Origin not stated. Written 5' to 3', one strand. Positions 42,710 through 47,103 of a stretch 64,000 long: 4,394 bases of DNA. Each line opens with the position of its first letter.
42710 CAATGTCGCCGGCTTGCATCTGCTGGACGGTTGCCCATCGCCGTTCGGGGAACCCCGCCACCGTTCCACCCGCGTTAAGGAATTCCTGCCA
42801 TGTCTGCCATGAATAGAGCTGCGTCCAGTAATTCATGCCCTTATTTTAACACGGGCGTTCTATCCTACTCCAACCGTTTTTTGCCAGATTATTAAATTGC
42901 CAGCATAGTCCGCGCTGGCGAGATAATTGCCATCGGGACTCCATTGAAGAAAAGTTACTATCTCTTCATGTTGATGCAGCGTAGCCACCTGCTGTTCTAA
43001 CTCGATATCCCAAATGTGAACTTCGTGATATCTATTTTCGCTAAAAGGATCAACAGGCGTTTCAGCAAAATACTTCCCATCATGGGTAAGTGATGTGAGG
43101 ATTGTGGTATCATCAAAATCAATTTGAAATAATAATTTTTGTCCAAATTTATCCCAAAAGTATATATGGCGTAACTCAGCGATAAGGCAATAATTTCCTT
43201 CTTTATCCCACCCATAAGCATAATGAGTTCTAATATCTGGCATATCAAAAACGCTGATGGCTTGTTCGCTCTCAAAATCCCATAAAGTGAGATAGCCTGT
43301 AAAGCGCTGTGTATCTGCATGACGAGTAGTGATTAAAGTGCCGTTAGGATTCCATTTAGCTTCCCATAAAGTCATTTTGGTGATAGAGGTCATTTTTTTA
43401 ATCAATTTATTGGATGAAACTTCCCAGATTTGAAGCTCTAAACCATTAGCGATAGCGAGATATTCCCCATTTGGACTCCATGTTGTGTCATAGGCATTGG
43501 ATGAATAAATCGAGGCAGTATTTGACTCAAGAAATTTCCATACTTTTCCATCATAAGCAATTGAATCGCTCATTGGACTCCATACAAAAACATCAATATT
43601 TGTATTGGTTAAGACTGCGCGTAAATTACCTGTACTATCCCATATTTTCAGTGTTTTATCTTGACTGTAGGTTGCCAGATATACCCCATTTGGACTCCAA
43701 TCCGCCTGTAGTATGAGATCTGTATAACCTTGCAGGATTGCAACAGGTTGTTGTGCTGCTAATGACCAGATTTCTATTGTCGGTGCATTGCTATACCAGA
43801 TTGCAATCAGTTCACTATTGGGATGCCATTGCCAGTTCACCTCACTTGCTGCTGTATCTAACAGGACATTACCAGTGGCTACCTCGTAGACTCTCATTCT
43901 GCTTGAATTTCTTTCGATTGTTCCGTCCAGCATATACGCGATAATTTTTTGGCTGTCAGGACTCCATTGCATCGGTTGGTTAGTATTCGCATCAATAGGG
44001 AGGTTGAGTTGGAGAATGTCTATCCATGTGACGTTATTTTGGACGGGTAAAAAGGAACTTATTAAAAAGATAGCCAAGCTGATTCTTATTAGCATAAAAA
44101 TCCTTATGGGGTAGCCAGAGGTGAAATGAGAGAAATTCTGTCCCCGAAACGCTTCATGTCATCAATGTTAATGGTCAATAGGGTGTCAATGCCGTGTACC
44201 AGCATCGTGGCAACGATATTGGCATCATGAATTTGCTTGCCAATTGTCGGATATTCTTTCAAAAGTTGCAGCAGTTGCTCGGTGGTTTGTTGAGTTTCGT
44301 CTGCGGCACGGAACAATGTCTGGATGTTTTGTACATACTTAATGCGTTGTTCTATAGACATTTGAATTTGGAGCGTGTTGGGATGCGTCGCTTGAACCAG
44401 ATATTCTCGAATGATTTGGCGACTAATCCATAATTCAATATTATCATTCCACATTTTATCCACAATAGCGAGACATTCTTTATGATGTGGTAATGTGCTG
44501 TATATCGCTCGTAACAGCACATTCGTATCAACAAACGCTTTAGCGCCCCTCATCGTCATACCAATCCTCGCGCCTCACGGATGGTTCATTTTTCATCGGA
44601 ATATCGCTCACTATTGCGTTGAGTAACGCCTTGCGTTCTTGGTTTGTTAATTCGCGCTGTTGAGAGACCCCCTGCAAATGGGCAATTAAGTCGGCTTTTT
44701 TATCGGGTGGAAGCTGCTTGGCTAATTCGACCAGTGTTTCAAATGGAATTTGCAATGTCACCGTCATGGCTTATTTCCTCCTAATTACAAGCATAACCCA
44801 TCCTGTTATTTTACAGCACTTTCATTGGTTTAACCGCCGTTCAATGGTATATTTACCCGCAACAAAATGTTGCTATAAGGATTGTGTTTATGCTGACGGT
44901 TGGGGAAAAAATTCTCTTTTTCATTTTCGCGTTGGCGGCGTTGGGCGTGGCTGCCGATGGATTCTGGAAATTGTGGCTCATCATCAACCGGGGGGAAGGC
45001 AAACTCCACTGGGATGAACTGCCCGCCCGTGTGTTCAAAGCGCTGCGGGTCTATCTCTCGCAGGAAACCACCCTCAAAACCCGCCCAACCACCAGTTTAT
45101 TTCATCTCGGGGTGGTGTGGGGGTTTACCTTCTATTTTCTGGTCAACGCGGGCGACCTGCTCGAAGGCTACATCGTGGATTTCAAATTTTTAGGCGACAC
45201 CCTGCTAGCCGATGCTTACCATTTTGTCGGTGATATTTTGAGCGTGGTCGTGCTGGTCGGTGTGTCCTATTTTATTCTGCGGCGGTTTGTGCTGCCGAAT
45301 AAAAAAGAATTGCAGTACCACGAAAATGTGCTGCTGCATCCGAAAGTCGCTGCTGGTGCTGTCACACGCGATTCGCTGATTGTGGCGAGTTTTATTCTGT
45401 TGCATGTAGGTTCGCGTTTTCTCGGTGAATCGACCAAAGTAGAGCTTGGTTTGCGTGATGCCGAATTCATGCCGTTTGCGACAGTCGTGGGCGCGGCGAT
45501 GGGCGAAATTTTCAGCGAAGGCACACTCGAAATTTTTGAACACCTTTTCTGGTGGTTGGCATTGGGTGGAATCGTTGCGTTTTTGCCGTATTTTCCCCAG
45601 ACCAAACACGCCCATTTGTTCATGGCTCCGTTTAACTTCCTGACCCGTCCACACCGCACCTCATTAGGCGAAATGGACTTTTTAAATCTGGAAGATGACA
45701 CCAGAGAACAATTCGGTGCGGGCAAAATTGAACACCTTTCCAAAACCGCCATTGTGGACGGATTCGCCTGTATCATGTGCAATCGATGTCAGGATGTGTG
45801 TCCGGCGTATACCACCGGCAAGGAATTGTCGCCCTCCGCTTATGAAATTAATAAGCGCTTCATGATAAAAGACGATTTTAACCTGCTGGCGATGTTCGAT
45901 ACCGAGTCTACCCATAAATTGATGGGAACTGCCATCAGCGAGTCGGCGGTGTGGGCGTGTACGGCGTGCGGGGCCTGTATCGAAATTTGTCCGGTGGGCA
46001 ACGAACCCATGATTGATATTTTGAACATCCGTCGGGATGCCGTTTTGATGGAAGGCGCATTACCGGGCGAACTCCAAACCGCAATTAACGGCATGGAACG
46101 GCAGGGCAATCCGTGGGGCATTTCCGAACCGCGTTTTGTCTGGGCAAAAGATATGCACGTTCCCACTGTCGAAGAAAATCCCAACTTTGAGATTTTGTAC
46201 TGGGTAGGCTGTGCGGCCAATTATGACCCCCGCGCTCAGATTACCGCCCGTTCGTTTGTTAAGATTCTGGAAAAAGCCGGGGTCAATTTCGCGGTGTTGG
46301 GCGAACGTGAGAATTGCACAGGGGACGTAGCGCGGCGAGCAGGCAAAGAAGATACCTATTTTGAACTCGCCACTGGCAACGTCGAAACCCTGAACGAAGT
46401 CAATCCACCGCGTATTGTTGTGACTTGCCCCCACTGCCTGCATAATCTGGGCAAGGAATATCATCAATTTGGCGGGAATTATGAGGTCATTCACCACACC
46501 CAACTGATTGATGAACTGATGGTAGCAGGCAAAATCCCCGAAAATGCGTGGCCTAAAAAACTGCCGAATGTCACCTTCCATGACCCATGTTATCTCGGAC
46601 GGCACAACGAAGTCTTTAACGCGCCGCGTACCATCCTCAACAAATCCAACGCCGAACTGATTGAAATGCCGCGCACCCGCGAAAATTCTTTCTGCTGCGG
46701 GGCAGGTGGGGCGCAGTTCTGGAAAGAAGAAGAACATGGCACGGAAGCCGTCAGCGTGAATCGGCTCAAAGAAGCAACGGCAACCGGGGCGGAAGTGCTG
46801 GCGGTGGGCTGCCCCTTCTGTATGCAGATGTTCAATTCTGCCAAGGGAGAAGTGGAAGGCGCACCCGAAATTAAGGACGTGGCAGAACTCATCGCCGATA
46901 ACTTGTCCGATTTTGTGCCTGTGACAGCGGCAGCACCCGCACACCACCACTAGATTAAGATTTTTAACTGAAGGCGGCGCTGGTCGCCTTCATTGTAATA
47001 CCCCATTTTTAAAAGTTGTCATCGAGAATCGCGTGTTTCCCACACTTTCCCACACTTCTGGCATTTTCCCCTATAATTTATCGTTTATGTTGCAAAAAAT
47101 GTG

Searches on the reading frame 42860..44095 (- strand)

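Call 8: search_protein_families(library=pfam, proteins=[window:42860-44095:-])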
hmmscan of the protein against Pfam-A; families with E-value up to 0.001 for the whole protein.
window:42860-44095:- (411 aa): 29 families (the best 25 are shown)
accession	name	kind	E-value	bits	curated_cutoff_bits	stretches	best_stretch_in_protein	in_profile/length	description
PF25174.1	Beta-prop_THOC3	-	1.8e-27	96.5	305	3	39-172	91-217/272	THOC3 beta-propeller domain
PF24814.1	WD40_Prp19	-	6.2e-23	81.7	320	2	69-257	117-277/281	Prp19 WD40 domain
PF24807.1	WD40_CDC20-Fz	-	3.3e-22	79.6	200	2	270-406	32-164/292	CDC20/Fizzy WD40 domain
PF24817.1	WD40_WDHD1_1st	-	1.6e-21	77.2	109.9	3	364-405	207-250/291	WDHD1 first WD40 domain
PF00400.38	WD40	-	3e-21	75.3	27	2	116-153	2-39/39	WD domain, G-beta repeat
PF25173.1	Beta-prop_WDR3_1st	-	1.1e-17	64.8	154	2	357-405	51-99/184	WDR3 first beta-propeller domain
PF23414.1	Beta-prop_EML_2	-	3e-14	53.5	90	2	42-173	45-171/266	Echinoderm microtubule-associated protein second beta-propeller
PF25175.1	Beta-prop_WDR5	-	4.7e-14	52.8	250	0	89-156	17-84/296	WDR5 beta-propeller domain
PF08662.17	eIF2A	-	4.8e-13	49.9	20.5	1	146-305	7-160/194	Eukaryotic translation initiation factor eIF2A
PF24105.1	Beta-prop_CAF1B_HIR1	-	5.1e-13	49.2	80.5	1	359-407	45-100/383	CAF1B/HIR1 beta-propeller domain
PF25168.1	Beta-prop_WDR36-Utp21_2nd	-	1.7e-12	47.7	84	1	79-171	195-279/335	WDR36/Utp21 second beta-propeller domain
PF23383.1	Beta-prop_IFT140_1st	-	5.9e-12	45.4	27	2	358-405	83-130/406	IFT140 first beta-propeller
PF23389.1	Beta-prop_WDR19_1st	-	3.3e-11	43.2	27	1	295-407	4-111/325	WDR19 first beta-propeller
PF25460.1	Beta-prop_Aladin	-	3.4e-11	43.3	171.1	0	59-177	87-207/340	Aladin seven-bladed propeller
PF12894.13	ANAPC4_WD40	-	9.6e-11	42.2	22.9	0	361-404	29-65/91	Anaphase-promoting complex subunit 4 WD40 domain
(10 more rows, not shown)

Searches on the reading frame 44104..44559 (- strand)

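Call 8: search_protein_families(library=pfam, proteins=[window:44104-44559:-])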
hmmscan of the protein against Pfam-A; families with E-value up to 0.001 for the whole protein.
window:44104-44559:- (151 aa): 3 families
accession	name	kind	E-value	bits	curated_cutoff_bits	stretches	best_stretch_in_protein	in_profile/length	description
PF01850.27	PIN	-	2e-09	38.5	23.6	1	9-131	2-111/120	PIN domain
PF13470.12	PIN_3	-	3.9e-06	28.1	27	1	8-78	2-72/115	PIN domain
PF18476.7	PIN_8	-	0.00028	21.3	26.1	1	9-85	3-75/227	PIN like domain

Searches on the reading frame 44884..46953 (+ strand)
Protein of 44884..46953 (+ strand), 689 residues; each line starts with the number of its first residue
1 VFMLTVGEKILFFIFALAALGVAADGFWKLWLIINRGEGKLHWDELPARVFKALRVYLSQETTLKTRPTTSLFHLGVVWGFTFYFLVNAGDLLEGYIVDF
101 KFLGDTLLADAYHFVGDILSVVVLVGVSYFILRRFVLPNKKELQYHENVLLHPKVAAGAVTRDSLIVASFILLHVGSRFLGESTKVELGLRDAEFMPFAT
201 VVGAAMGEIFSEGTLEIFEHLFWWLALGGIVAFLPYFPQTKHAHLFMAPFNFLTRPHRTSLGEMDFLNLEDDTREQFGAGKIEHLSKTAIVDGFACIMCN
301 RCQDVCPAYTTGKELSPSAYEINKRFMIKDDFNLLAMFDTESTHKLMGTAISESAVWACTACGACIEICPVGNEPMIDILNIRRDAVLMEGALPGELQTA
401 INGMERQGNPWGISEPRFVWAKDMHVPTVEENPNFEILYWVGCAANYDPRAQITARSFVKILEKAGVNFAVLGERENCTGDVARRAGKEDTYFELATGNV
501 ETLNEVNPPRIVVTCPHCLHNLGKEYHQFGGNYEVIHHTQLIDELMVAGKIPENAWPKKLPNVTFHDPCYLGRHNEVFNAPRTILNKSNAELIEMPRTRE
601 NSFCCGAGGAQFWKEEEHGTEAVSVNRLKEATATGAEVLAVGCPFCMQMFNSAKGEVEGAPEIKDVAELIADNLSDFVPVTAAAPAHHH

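Call 8: search_protein_families(library=pfam, proteins=[window:44884-46953:+])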
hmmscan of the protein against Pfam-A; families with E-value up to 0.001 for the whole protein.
window:44884-46953:+ (689 aa): 9 families
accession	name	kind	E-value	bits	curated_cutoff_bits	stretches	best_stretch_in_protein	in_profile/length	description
PF02754.22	CCG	-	2.8e-31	107.9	20.6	2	563-650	1-84/85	Cysteine-rich domain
PF13237.11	Fer4_10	-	2.9e-11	43.6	25.5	1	290-370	3-53/53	4Fe-4S dicluster domain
PF13183.11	Fer4_8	-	4.4e-10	40.4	27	1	295-372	4-67/68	4Fe-4S dicluster domain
PF13484.11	Fer4_16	-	5.2e-08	34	30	1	296-371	2-65/66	4Fe-4S double cluster binding domain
PF13187.11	Fer4_9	-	9.4e-08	32.4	27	1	295-372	1-50/52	4Fe-4S dicluster domain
PF12838.12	Fer4_7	-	6.5e-06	27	27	1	296-372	2-51/52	4Fe-4S dicluster domain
PF00037.32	Fer4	-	2.1e-05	24.6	21.1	0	359-372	8-21/24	4Fe-4S binding domain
PF17179.9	Fer4_22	-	8.4e-05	23.8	27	0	281-308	68-93/95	4Fe-4S dicluster domain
PF14697.11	Fer4_21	-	8.6e-05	23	35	0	358-371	40-53/59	4Fe-4S dicluster domain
